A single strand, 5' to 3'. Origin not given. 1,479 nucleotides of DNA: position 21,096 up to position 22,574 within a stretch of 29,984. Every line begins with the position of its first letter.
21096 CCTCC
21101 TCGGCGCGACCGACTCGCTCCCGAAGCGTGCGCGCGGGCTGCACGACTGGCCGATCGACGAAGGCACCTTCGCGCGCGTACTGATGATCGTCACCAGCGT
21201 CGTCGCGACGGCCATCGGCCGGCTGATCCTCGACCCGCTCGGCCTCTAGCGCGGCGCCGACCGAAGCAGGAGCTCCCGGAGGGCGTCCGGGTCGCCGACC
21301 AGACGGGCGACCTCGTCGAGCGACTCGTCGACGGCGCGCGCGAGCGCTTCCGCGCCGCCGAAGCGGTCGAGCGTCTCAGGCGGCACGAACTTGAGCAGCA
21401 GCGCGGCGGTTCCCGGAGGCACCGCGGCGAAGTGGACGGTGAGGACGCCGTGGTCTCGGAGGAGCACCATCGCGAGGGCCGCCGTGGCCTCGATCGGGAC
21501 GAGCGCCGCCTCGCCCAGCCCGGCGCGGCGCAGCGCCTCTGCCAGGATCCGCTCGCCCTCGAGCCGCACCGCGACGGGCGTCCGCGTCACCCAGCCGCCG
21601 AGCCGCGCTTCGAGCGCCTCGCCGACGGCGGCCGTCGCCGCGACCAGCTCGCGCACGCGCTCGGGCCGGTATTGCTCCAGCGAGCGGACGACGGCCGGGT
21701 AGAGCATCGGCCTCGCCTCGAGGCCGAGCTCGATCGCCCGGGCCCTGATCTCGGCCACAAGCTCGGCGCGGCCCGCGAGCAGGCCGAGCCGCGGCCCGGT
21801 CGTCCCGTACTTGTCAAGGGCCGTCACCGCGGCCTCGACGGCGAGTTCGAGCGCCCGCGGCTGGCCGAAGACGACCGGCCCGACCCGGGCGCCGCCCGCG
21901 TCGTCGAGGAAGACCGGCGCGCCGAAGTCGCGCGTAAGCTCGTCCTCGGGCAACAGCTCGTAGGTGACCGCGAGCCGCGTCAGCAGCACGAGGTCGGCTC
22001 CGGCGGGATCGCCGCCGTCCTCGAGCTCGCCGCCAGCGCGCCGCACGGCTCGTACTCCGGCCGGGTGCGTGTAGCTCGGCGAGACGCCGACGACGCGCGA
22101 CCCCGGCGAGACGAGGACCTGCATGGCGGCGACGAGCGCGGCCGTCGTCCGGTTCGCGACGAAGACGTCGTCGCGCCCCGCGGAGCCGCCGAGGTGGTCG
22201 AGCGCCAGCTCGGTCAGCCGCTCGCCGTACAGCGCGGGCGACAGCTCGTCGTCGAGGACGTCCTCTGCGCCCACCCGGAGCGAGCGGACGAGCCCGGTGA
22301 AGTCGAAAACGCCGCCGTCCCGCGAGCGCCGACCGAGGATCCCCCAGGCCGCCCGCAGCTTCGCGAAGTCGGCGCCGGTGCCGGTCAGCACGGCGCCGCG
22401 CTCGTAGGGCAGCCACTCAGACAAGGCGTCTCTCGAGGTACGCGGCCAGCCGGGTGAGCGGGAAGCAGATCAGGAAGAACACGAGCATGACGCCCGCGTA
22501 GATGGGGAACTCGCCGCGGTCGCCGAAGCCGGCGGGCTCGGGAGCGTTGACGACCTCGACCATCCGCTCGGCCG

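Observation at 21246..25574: MJ0158/SelA-like PLP enzyme terminating a dedicated polar amino-acid ABC operon: candidate uncharacterised uptake-and-catabolism module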

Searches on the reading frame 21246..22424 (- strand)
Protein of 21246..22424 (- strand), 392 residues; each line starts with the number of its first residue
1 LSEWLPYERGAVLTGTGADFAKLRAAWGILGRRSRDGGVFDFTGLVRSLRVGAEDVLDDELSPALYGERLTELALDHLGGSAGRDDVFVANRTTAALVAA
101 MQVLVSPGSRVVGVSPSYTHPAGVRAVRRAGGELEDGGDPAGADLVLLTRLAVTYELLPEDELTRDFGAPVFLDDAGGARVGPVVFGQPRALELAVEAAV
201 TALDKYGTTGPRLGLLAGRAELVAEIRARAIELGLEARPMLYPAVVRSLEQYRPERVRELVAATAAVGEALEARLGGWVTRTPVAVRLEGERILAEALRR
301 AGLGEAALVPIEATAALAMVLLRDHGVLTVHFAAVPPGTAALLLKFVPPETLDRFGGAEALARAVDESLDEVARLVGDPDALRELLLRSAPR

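Call 5: search_protein_families(library=pfam, proteins=[window:21246-22424:-], max_evalue=0.01)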
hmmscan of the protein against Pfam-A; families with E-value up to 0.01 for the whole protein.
window:21246-22424:- (392 aa): 0 families

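Call 6: search_protein_families(library=ncbifam, proteins=[window:21246-22424:-], max_evalue=0.01)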
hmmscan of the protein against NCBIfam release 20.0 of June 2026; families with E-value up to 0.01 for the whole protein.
window:21246-22424:- (392 aa): 2 families
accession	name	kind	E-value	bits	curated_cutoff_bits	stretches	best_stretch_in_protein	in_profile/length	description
TIGR03576.1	pyridox_MJ0158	hypoth_equivalog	1.7e-41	142.5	304.45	1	35-348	23-326/346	TIGR03576 family pyridoxal phosphate-dependent enzyme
NF041364.1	GntC_guanitoxin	equivalog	6.4e-05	22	415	0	79-121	55-98/356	guanitoxin biosynthesis PLP-dependent (S)-gamma-hydroxy-L-arginine cyclodehydratase GntC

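Call 7: search_solved_structures(query=window:21246-22424:-, max_evalue=1, show_alignments=2)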
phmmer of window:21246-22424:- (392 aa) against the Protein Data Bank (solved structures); distinct sequences matched with E-value up to 1: 4.
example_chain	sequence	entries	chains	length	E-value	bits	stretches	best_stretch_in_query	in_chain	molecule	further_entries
2aeu_A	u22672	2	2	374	5.2e-23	85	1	28-345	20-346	Hypothetical protein MJ0158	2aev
8uzw_A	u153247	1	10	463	0.09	15.1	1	163-266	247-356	L-seryl-tRNA(Sec) selenium transferase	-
3e8s_A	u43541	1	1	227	0.18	14.1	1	244-340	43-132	Putative SAM Dependent Methyltransferase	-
5oos_A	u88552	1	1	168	0.46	12.8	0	194-226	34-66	DARPin YTRL-2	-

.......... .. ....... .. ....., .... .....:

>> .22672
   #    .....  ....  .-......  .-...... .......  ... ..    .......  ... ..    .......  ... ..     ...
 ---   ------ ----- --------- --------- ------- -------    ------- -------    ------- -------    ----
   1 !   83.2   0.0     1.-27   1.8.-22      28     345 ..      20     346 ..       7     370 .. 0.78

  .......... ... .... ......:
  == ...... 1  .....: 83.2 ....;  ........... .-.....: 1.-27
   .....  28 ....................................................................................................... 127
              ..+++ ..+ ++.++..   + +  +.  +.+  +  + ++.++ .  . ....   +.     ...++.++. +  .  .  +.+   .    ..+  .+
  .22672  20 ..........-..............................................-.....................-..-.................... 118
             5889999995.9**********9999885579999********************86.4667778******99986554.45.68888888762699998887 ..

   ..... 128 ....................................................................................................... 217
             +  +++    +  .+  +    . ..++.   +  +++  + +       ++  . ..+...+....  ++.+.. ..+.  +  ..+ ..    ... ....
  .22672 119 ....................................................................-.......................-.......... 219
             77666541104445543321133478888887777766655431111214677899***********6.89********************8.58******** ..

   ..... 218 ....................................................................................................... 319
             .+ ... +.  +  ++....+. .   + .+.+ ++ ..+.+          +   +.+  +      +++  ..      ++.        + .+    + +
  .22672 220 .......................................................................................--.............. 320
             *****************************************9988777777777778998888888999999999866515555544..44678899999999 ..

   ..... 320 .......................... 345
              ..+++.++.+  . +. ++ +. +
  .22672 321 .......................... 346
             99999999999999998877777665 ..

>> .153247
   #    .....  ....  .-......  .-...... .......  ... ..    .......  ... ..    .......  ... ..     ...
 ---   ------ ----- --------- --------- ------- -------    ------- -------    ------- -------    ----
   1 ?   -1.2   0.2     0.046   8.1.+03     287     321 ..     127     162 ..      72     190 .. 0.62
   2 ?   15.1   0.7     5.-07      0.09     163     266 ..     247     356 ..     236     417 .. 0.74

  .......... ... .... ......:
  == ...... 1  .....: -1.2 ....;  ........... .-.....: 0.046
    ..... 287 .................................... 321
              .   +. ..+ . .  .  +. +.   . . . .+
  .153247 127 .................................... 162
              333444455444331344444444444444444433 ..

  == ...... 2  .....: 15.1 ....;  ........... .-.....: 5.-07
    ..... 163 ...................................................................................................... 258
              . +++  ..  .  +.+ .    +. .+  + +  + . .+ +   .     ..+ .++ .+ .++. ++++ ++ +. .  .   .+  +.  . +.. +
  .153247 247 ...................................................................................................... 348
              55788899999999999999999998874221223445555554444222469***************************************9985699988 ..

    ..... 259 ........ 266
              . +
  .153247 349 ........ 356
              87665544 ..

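Call 8: find_homologous_proteins(query=window:21246-22424:-)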
Query window:21246-22424:- (392 aa): 1995 proteins with E <= 0.001 among 8000 candidates; the best 120 are listed.
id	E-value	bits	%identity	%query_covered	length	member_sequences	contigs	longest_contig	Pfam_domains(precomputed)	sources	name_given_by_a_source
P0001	8.5e-241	817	100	100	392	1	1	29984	-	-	-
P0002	1.0e-205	701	88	98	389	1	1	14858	-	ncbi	ncbi:MAG: hypothetical protein WD249_13350 [Gaiellaceae bacterium]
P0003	1.9e-205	700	88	98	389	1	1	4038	-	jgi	-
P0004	9.2e-205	698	88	98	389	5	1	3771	-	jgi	jgi:L-seryl-tRNA(Ser) seleniumtransferase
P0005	2.9e-204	696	87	98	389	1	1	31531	-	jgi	jgi:L-seryl-tRNA(Ser) seleniumtransferase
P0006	1.2e-203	694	87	98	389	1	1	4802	-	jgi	jgi:L-seryl-tRNA(Ser) seleniumtransferase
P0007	4.0e-201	686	88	97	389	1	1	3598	-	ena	-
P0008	5.5e-201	686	86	98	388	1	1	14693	-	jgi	jgi:L-seryl-tRNA(Ser) seleniumtransferase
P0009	2.8e-200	683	86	98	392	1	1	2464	-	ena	-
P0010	5.7e-199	679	86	98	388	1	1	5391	-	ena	-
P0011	7.0e-199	679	85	98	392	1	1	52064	-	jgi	jgi:L-seryl-tRNA(Ser) seleniumtransferase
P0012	2.0e-197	674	85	98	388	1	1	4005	-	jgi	jgi:L-seryl-tRNA(Ser) seleniumtransferase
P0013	2.4e-197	674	86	98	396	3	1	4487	-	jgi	jgi:L-seryl-tRNA(Ser) seleniumtransferase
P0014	4.3e-194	663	86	98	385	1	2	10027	-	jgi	jgi:L-seryl-tRNA(Ser) seleniumtransferase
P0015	4.3e-194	663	86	98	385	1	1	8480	-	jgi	-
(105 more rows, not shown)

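Call 10: find_related_loci(query=window:21246-22424:-, collection=genome_contigs, flank=8000)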
Query window:21246-22424:- (392 aa) in genome_contigs; peptide patterns used: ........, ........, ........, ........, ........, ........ (x = any residue, [..] = any of these).
599 stretches matched a pattern (row limit reached: there are more); 84 encode a relative of the query (tblastn E <= 1e-3); the best 80 are kept; 80 distinct loci.
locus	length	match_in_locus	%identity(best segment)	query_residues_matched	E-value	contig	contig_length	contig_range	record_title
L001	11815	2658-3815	88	1-386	0e+0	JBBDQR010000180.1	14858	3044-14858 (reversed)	MAG: Gaiellaceae bacterium isolate LejiaC_72_17 Lejia_C_9341_length_14858_cov_10, whole genome shotgun sequence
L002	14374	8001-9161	83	2-386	0e+0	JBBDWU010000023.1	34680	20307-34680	MAG: Gaiellaceae bacterium isolate LejiaD_71_33 Lejia_D_2022_length_34680_cov_20, whole genome shotgun sequence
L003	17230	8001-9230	68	5-392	6e-151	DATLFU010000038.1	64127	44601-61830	MAG TPA_asm: Gaiellaceae bacterium isolate SMAG_U13596 k141_210302, whole genome shotgun sequence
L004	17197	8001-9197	69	5-386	2e-148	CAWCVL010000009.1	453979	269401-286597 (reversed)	MAG: uncultured Actinomycetes bacterium isolate MFD00962.bin.2.19 genome assembly, contig: contig_9346, whole genome sho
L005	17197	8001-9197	68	5-386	1e-147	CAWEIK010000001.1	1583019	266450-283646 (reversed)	MAG: uncultured Actinomycetes bacterium isolate MFD06742.bin.2.147 genome assembly, contig: contig_12874, whole genome s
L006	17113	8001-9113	68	5-376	4e-147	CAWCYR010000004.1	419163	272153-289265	MAG: uncultured Thermoleophilia bacterium isolate MFD07386.bin.2.22 genome assembly, contig: contig_19977, whole genome 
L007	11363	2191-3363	69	5-378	1e-146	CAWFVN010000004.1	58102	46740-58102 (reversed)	MAG: uncultured Actinomycetes bacterium isolate MFD05176.bin.2.274 genome assembly, contig: contig_12007, whole genome s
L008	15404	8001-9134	69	5-391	8e-144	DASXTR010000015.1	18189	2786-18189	MAG TPA_asm: Gaiellaceae bacterium isolate SMAG_U4697 k141_1569121, whole genome shotgun sequence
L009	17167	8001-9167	70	5-383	5e-143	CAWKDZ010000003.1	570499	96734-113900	MAG: uncultured Actinomycetes bacterium isolate MFD02360.bin.1.316 genome assembly, contig: contig_3516, whole genome sh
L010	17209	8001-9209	66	3-388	6e-143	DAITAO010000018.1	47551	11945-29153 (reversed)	MAG TPA_asm: Gaiellaceae bacterium isolate CTOTU39264 NODE_31_length_47551_cov_30.294320, whole genome shotgun sequence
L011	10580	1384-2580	67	5-386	6e-143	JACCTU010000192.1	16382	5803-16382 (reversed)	MAG: Actinomycetota bacterium isolate MGR_bin82 SD2897-2912_k127_814765, whole genome shotgun sequence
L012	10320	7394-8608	66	5-391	5e-142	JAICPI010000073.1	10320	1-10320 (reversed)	MAG: Thermoleophilia bacterium isolate TY_FP_2_bin.13 k141_471363_length_10320_cov_13.2146, whole genome shotgun sequenc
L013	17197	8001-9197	67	5-386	6e-140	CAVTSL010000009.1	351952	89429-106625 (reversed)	MAG: uncultured Actinomycetes bacterium isolate MFD09267.bin.2.236 genome assembly, contig: contig_2862, whole genome sh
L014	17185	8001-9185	66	5-391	1e-136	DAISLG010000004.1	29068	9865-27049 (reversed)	MAG TPA_asm: Gaiellaceae bacterium isolate CTOTU41335 NODE_853_length_29068_cov_9.233723, whole genome shotgun sequence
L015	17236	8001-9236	61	1-391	4e-136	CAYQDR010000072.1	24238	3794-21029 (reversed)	MAG TPA_asm: uncultured bacterium isolate binchicken_co21_484 genome assembly, contig: NODE_948_length_24238_cov_13.9883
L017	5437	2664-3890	54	2-389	2e-126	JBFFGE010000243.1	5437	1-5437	MAG: Alphaproteobacteria bacterium isolate Mix_mud15.2022.01.34 k141_1340680_length_5437_cov_9.0000, whole genome shotgu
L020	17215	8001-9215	55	5-387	1e-124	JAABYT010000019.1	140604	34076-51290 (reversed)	MAG: Gammaproteobacteria bacterium isolate CS4-K024 K_merged_R1_(paired)_contig_1159, whole genome shotgun sequence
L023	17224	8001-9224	53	5-390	8e-122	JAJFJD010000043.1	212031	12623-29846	MAG: Alphaproteobacteria bacterium isolate OFTM110 OFTM110_42, whole genome shotgun sequence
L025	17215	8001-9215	55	5-387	3e-120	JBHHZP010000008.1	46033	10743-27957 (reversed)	MAG: Acidiferrobacterales bacterium isolate Maj_1_bin.19 NODE_250_length_46033_cov_8.651311, whole genome shotgun sequen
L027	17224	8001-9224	55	2-387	2e-119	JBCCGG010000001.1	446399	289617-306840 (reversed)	MAG: Pseudomonadota bacterium isolate P01_B01_bin.38 k141_2147649_length_446399_cov_32.8740, whole genome shotgun sequen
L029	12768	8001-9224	51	5-390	2e-119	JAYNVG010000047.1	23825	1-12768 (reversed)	MAG: Thalassospiraceae bacterium isolate 139561_S162_metabat_bins_2.tsv.241 NODE_2308_length_23825_cov_12.541271, whole 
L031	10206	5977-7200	55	5-390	1e-118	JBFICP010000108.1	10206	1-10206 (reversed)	MAG: Gammaproteobacteria bacterium isolate Mix_sand11.2021.09.D.12 k141_2364484_length_10206_cov_23.2762, whole genome s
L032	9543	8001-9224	51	5-390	8e-119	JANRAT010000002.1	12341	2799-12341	MAG: Rhodospirillales bacterium isolate MAG_198 P22051_108_S30_metaspades_10085_12341_cov_4, whole genome shotgun sequen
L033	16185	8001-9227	52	1-387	1e-118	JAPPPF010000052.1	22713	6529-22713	MAG: Magnetovibrio sp. isolate SB9158_S7_bin_9 NODE_197_length_22713_cov_11.7581, whole genome shotgun sequence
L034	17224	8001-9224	53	5-390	7e-118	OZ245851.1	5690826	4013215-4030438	MAG: Alphaproteobacteria bacterium isolate f9579e00-a57b-4436-9f3a-59dce60a56f0 genome assembly, chromosome: 1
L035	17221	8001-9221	51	5-390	7e-118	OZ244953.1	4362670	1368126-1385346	MAG: Rhodospirillales bacterium isolate 29706eec-3215-49e9-b6be-e243b0adebf5 genome assembly, chromosome: 1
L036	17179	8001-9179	59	5-378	2e-117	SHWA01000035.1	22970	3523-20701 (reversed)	MAG: Alphaproteobacteria bacterium isolate Baikal-deep-G53 BACOMB-C10508, whole genome shotgun sequence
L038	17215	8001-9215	53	5-387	9e-118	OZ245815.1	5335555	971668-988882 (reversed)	MAG: Alphaproteobacteria bacterium isolate 7f0d7cf2-30dd-46ca-8880-9cb867015a81 genome assembly, chromosome: 1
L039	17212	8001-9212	54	5-387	9e-118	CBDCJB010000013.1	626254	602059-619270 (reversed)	MAG: Gammaproteobacteria bacterium isolate 73aac9d3-0341-4cc4-bdea-3f58c6bb4f33 genome assembly, contig: contig_13, whol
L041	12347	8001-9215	55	5-387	3e-117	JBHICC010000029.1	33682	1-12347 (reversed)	MAG: Acidiferrobacterales bacterium isolate FS_2_bin.10 NODE_132_length_33682_cov_7.602105, whole genome shotgun sequenc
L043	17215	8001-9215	52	5-387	6e-117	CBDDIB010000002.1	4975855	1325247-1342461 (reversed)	MAG: Alphaproteobacteria bacterium isolate 7448a1ac-87b9-4237-a118-df8c98a982b6 genome assembly, contig: contig_2, whole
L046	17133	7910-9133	60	1-387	8e-116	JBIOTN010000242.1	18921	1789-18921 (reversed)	MAG: Candidatus Rokuibacteriota bacterium isolate MAG159 k127_865865, whole genome shotgun sequence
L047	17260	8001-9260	50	2-392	7e-116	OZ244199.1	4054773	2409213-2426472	MAG: Rhodospirillales bacterium isolate b62f0680-0fe0-4926-8eb0-2c82df9b57f3 genome assembly, chromosome: 1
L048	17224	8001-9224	51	5-390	7e-115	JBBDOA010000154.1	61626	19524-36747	MAG: Rhodospirillales bacterium isolate LejiaB_58_10 Lejia_B_610_length_61626_cov_6, whole genome shotgun sequence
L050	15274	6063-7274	57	5-387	3e-114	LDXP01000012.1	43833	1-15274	MAG: Candidatus Rokubacteria bacterium CSP1-6 XU13_C0012, whole genome shotgun sequence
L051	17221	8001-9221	56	2-387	5e-114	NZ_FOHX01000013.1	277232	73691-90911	Nonomuraea wenchangensis strain CGMCC 4.5598, whole genome shotgun sequence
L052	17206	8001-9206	56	5-386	7e-114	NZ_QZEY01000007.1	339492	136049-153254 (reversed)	Bailinhaonella thermotolerans strain YIM 75507 Scaffold7, whole genome shotgun sequence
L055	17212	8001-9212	54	5-387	8e-113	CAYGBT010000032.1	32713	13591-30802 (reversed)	MAG TPA_asm: uncultured bacterium isolate ERP108616_co2_8 genome assembly, contig: NODE_1646_length_32713_cov_10.251883,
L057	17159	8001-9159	66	1-376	3e-126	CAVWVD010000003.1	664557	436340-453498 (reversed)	MAG: uncultured Thermoleophilia bacterium isolate MFD04944.bin.2.129 genome assembly, contig: contig_47151, whole genome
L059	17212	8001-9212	50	5-376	2e-110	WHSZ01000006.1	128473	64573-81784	MAG: Pseudonocardiaceae bacterium isolate Dino_bin21 k141_569597_length_128473_cov_22.2424, whole genome shotgun sequenc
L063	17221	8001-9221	50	7-390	1e-105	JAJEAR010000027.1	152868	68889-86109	MAG: Alphaproteobacteria bacterium isolate jk18x7bins.67 k141_407477, whole genome shotgun sequence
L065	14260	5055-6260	50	5-386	4e-103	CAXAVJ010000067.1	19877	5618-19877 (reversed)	MAG TPA_asm: uncultured Rhodospirillaceae bacterium isolate ERR594358_concoct_25 genome assembly, contig: ERZ2772497.117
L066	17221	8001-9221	51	5-386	1e-99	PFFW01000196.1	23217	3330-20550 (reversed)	MAG: Rhodospirillales bacterium CG15_BIG_FIL_POST_REV_8_21_14_020_66_15 CG15_8_21_14_0.20_scaffold_692_c, whole genome s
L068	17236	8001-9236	51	2-390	8e-99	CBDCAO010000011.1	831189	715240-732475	MAG: Thalassobaculaceae bacterium isolate afc6a102-a657-4c4c-8f42-853f76fb2351 genome assembly, contig: contig_11, whole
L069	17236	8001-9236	51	2-390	9e-99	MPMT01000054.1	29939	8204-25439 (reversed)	MAG: Alphaproteobacteria bacterium bin52 NODE_2294_length_29939_cov_17.7436_ID_4587, whole genome shotgun sequence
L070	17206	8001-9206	49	5-386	1e-97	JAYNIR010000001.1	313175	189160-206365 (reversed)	MAG: Rhodospirillaceae bacterium isolate 139544_COM_metabat_bins_2.tsv.187 NODE_6_length_313175_cov_14.580535, whole gen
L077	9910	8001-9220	57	5-383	3e-100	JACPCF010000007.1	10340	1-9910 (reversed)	MAG: Candidatus Rokuibacteriota bacterium isolate NC_groundwater_276_Ag_S-0.2um_68_12 S5_GD2017_2_S2_scaffold_5655, whol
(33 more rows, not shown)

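Call 17: search_protein_families(library=pfam, proteins=[L050:3970-5502:+, L077:7431-7946:+, L032:4814-5761:+, L035:4005-4664:+, L047:5828-6679:+, L048:6935-7849:-, L048:6455-6931:-, L029:7043-7861:+, L035:10011-11582:+, L029:1036-2679:-], max_evalue=0.001)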
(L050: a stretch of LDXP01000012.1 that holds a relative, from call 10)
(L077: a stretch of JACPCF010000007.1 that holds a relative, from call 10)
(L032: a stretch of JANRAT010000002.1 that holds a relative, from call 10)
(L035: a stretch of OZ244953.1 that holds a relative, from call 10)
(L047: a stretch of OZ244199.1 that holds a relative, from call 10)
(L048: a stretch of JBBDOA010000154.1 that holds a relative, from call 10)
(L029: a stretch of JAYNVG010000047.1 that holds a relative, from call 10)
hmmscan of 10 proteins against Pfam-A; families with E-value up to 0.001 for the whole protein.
L050:3970-5502:+ (511 aa): 5 families
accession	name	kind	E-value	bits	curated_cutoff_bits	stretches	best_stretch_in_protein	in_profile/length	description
PF02786.22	CPSase_L_D2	-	2.7e-78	262.8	19.8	1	127-333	1-208/211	Carbamoyl-phosphate synthase L chain, ATP binding domain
PF00289.28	Biotin_carb_N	-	2.9e-48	163.4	25.5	1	14-122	2-110/110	Biotin carboxylase, N-terminal domain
PF02785.25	Biotin_carb_C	-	3.3e-41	140.2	32.4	1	348-454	1-107/108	Biotin carboxylase C-terminal domain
PF07478.18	Dala_Dala_lig_C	-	5.2e-11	42.9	24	1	154-303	26-174/204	D-ala D-ala ligase C-terminus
PF02222.28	ATP-grasp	-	1.5e-10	41.5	27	1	150-302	16-160/179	ATP-grasp domain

L077:7431-7946:+ (172 aa): 4 families
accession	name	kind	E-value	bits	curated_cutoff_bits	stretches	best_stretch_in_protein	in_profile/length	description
PF00364.28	Biotin_lipoyl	-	3.8e-18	65.5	22.1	1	105-171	2-73/73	Biotin-requiring enzyme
PF13533.13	Biotin_lipoyl_2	-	1.4e-11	44.3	29.8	1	146-172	6-32/32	Biotin-lipoyl like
PF13437.12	HlyD_3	-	5.8e-05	24.2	22.2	0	143-171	2-30/106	HlyD family secretion protein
PF16576.10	HlyD_D23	-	6.8e-05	22.7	30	0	140-171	108-139/214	Barrel-sandwich domain of CusB or HlyD membrane-fusion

L032:4814-5761:+ (316 aa): 4 families
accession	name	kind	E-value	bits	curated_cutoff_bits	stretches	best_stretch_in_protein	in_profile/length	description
PF02955.21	GSH-S_ATP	-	3.1e-71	238.8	23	1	128-299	1-173/175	Prokaryotic glutathione synthetase, ATP-grasp domain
PF02951.20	GSH-S_N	-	9.1e-41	139.1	21.3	1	6-124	1-119/119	Prokaryotic glutathione synthetase, N-terminal domain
PF08443.16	RimK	-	1.7e-17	64.1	21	1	140-311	19-187/188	RimK-like ATP-grasp domain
PF14398.11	ATPgrasp_YheCD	-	2e-06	27.7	26.8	1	135-181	25-71/255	YheC/D like ATP-grasp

L035:4005-4664:+ (220 aa): 1 family
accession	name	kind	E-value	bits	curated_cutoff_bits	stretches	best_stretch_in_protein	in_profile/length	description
PF04972.22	BON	-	3.3e-26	91.8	27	2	73-139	2-68/69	BON domain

L047:5828-6679:+ (284 aa): 2 families
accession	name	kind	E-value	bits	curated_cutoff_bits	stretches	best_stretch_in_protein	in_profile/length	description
PF13369.12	Transglut_core2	-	1.2e-20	74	23.5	1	48-201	2-153/155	Transglutaminase-like superfamily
PF13371.12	TPR_9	-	4.4e-13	49.5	35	1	207-273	3-69/73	Tetratricopeptide repeat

L048:6935-7849:- (305 aa): 2 families
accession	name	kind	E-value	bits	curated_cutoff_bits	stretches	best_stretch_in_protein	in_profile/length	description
PF03466.25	LysR_substrate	-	2.1e-29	102.9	28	1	102-300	5-207/209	LysR substrate binding domain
PF00126.33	HTH_1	-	1.8e-19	69.8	26.6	1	18-76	2-60/60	Bacterial regulatory helix-turn-helix protein, lysR family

L048:6455-6931:- (159 aa): 1 family
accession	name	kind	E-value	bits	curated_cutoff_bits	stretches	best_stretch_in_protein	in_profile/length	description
PF00472.26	RF-1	-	8.2e-21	74.6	35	1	27-152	5-116/116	RF-1 domain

L029:7043-7861:+ (273 aa): 0 families

L035:10011-11582:+ (524 aa): 6 families
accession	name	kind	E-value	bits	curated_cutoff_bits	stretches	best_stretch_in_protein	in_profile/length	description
PF01078.27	Mg_chelatase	-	3e-94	314.7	20.3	1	198-402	1-205/207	Magnesium chelatase, subunit ChlI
PF13541.12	ChlI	-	2.5e-39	134.4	27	1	30-148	1-118/121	Subunit ChlI of Mg-chelatase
PF13335.12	Mg_chelatase_C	-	8.6e-30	103.6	26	1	410-509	1-94/94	Magnesium chelatase, subunit ChlI C-terminal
PF00493.29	MCM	-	3.6e-11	43.1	23.3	1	294-361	112-179/224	MCM P-loop domain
PF07728.20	AAA_5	-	2.4e-08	34.5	22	1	221-357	1-125/139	AAA domain (dynein-related subfamily)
PF00158.32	Sigma54_activat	-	6.6e-05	23.1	20.2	0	290-354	80-142/168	Sigma-54 interaction domain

L029:1036-2679:- (548 aa): 3 families
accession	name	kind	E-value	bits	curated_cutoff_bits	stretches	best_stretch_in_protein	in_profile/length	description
PF13458.12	Peripla_BP_6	-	1.5e-35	123.9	31.7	1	173-497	2-303/343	Periplasmic binding protein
PF01094.35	ANF_receptor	-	1.6e-08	34.5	25.4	1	193-348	3-169/353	Receptor family ligand binding region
PF04348.19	LppC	-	9e-07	28.3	28.8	1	157-351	203-399/563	LppC putative lipoprotein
